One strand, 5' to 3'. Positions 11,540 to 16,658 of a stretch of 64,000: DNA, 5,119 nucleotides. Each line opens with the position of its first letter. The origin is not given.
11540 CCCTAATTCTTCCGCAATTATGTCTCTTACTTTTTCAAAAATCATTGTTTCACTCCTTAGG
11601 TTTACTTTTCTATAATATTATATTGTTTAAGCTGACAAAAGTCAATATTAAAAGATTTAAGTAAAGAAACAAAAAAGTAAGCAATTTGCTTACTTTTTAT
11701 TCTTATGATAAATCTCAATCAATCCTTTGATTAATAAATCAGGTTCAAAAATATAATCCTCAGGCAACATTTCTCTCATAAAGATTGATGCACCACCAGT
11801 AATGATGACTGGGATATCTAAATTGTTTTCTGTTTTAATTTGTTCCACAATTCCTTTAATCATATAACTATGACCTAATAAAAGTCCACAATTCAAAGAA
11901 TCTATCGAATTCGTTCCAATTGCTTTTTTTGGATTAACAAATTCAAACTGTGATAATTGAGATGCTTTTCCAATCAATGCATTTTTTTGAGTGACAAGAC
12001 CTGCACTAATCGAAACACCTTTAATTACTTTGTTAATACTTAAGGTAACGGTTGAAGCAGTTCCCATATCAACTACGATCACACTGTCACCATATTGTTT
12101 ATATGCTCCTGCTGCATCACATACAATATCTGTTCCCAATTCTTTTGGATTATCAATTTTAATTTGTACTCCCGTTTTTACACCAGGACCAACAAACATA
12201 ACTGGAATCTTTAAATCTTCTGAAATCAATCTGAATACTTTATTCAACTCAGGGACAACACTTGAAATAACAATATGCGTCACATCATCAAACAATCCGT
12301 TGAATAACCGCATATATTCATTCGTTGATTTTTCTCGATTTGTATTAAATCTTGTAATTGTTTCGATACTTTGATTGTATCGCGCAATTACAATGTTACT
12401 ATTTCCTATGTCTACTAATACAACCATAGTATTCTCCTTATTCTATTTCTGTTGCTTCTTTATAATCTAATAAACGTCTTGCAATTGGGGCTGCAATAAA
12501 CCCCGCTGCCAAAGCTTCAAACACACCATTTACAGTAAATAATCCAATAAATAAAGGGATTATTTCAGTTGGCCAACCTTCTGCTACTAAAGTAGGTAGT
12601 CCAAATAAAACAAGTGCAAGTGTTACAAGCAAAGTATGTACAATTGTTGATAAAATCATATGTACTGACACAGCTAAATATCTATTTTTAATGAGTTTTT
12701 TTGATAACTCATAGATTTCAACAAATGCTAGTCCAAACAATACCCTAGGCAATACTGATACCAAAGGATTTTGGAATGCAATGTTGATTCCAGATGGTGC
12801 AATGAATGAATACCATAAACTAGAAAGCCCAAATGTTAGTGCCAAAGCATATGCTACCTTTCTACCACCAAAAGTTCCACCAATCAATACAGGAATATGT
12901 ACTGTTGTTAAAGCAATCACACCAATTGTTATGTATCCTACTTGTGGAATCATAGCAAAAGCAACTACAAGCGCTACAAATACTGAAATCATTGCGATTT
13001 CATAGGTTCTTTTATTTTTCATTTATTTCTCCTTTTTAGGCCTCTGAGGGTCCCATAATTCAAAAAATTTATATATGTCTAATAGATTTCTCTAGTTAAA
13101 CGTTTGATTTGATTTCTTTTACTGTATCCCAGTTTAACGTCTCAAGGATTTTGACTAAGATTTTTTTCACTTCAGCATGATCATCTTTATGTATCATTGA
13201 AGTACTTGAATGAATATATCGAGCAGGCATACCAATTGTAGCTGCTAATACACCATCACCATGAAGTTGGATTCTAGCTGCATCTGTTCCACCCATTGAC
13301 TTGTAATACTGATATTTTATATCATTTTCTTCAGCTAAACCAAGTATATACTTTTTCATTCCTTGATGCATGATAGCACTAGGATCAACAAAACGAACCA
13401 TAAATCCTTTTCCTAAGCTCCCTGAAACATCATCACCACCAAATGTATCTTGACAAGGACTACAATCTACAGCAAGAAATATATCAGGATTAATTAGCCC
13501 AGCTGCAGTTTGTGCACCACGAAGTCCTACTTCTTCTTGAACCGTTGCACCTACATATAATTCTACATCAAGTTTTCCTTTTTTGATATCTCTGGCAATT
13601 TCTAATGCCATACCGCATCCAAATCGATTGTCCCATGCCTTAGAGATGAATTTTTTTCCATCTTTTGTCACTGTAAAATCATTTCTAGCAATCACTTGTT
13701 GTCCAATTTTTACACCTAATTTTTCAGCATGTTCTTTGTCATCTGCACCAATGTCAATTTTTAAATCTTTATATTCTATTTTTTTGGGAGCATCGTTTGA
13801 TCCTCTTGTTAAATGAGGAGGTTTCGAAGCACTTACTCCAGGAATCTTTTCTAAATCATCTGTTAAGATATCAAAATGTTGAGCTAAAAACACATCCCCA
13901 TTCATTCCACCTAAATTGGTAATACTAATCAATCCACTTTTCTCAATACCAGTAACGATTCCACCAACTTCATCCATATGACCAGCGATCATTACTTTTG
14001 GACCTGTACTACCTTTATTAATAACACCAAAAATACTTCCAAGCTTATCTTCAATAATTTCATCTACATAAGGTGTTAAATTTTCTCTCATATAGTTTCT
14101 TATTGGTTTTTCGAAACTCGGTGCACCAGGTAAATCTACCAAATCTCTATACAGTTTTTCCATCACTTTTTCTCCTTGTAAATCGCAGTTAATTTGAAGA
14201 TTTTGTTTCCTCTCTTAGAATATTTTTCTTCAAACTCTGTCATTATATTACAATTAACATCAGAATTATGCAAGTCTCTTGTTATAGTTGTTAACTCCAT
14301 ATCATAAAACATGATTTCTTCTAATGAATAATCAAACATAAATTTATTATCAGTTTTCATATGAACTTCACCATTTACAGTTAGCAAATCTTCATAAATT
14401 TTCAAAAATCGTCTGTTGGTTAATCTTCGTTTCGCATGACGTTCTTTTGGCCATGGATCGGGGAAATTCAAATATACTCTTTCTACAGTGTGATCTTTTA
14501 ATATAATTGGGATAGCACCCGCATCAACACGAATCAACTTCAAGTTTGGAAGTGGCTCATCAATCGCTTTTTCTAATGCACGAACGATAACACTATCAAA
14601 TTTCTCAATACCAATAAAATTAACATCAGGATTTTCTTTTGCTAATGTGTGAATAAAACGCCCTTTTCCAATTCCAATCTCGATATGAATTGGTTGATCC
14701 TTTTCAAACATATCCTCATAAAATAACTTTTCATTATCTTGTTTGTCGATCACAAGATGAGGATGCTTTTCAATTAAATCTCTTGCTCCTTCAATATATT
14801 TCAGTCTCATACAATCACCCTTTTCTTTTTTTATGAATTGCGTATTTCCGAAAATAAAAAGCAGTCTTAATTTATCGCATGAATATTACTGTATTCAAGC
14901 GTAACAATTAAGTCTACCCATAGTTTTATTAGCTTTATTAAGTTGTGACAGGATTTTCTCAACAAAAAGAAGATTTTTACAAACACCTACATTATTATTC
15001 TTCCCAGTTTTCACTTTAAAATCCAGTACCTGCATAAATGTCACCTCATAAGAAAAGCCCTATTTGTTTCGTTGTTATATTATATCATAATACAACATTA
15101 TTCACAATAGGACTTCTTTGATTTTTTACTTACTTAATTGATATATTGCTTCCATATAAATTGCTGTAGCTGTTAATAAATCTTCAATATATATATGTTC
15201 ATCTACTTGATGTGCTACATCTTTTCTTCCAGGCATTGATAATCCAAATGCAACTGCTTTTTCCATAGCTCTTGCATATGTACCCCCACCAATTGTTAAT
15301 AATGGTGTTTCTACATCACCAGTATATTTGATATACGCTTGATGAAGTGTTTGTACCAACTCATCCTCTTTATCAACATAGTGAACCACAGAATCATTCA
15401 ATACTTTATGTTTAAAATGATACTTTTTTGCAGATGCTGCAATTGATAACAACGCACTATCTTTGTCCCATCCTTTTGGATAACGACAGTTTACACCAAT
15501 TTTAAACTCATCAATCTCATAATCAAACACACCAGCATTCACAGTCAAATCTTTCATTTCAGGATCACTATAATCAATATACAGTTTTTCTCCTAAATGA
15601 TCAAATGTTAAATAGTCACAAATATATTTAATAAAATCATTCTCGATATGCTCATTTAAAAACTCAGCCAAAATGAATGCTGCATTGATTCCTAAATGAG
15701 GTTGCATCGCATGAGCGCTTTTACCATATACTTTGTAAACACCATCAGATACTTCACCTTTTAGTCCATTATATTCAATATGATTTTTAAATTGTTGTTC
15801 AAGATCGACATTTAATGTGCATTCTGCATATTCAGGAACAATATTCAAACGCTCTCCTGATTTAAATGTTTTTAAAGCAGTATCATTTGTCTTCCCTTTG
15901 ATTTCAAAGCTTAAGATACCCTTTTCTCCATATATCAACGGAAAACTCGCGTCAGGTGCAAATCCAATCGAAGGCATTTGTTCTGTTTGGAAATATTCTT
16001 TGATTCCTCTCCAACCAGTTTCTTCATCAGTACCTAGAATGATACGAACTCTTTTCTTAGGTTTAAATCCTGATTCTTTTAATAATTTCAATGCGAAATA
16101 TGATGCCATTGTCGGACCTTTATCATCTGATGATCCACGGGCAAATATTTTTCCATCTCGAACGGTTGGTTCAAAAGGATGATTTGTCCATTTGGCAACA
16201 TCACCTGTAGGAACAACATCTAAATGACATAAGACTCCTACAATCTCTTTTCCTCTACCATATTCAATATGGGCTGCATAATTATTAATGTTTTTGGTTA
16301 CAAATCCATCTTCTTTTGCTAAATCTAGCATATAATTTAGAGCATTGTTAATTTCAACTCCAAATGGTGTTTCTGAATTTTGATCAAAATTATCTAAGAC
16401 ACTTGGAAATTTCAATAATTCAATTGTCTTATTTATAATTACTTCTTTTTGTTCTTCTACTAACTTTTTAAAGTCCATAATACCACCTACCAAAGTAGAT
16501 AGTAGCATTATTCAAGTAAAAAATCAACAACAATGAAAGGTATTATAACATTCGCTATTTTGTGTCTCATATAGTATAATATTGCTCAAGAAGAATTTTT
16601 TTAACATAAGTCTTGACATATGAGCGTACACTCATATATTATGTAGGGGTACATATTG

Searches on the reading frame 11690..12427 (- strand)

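Call 58: search_protein_families(library=pfam, proteins=[window:11690-12427:-], max_evalue=0.00001)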
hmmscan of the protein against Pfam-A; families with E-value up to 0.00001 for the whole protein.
window:11690-12427:- (245 aa): 1 family
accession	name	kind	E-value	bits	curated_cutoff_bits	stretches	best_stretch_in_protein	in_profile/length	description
PF03309.20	Pan_kinase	-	4e-43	148.1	24.7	1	3-195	2-204/205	Type III pantothenate kinase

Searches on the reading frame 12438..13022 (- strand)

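Call 59: search_protein_families(library=pfam, proteins=[window:12438-13022:-], max_evalue=0.00001)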
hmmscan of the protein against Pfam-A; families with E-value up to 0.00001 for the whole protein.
window:12438-13022:- (194 aa): 1 family
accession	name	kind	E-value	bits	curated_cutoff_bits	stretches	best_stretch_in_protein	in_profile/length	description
PF12822.12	ECF_trnsprt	-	3.2e-10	40.7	30.7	1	9-180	3-168/169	ECF transporter, substrate-specific component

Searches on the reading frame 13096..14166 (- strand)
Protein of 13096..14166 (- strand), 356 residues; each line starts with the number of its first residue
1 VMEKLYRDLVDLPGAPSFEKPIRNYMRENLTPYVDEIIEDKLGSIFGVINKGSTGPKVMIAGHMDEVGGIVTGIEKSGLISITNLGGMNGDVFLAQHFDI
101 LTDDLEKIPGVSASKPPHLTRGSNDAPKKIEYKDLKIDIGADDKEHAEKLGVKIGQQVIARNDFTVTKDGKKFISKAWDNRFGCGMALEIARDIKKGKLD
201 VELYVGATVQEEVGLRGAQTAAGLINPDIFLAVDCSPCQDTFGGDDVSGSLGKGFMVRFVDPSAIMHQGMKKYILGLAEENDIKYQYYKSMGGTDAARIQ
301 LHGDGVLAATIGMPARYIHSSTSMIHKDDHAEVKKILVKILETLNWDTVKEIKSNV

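Call 59: search_protein_families(library=pfam, proteins=[window:13096-14166:-], max_evalue=0.00001)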
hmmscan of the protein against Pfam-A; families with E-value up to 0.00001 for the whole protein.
window:13096-14166:- (356 aa): 1 family
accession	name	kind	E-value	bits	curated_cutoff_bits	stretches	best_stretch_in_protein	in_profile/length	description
PF05343.19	Peptidase_M42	-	2.2e-94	316.2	23.2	1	43-335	1-291/292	M42 glutamyl aminopeptidase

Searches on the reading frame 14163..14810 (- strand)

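Call 59: search_protein_families(library=pfam, proteins=[window:14163-14810:-], max_evalue=0.00001)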
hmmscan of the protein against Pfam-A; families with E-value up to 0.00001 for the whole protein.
window:14163-14810:- (215 aa): 2 families
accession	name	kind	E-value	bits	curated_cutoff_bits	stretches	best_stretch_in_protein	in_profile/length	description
PF02390.23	Methyltransf_4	-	6.5e-47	159.6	24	1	38-207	1-173/173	Putative methyltransferase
PF24675.1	NpmA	-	1e-07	31.9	60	1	31-117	16-105/214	16S rRNA (adenine(1408)-N(1))-methyltransferase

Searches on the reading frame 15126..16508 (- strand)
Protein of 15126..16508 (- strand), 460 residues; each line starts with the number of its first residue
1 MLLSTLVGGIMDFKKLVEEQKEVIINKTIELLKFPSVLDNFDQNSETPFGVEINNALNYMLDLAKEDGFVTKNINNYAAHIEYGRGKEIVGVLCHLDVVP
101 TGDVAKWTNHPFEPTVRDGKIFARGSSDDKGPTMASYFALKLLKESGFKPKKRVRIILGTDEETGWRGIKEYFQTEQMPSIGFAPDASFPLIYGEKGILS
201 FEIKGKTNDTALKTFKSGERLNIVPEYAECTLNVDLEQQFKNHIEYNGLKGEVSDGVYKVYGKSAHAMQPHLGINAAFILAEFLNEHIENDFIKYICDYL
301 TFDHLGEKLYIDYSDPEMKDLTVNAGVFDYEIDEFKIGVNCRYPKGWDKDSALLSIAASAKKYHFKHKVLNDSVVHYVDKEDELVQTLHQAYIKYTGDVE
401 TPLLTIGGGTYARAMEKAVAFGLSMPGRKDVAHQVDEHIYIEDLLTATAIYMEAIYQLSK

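Call 59: search_protein_families(library=pfam, proteins=[window:15126-16508:-], max_evalue=0.00001)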
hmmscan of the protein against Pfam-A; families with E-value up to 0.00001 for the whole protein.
window:15126-16508:- (460 aa): 3 families
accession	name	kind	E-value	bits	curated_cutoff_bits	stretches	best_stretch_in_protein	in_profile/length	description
PF01546.33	Peptidase_M20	-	1.1e-32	114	24.6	1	94-456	4-205/206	Peptidase family M20/M25/M40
PF07687.19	M20_dimer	-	5.6e-09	36.3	21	1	258-362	11-101/107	Peptidase dimerisation domain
PF04389.22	Peptidase_M28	-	2.2e-06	28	21.3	1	76-181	1-86/193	Peptidase family M28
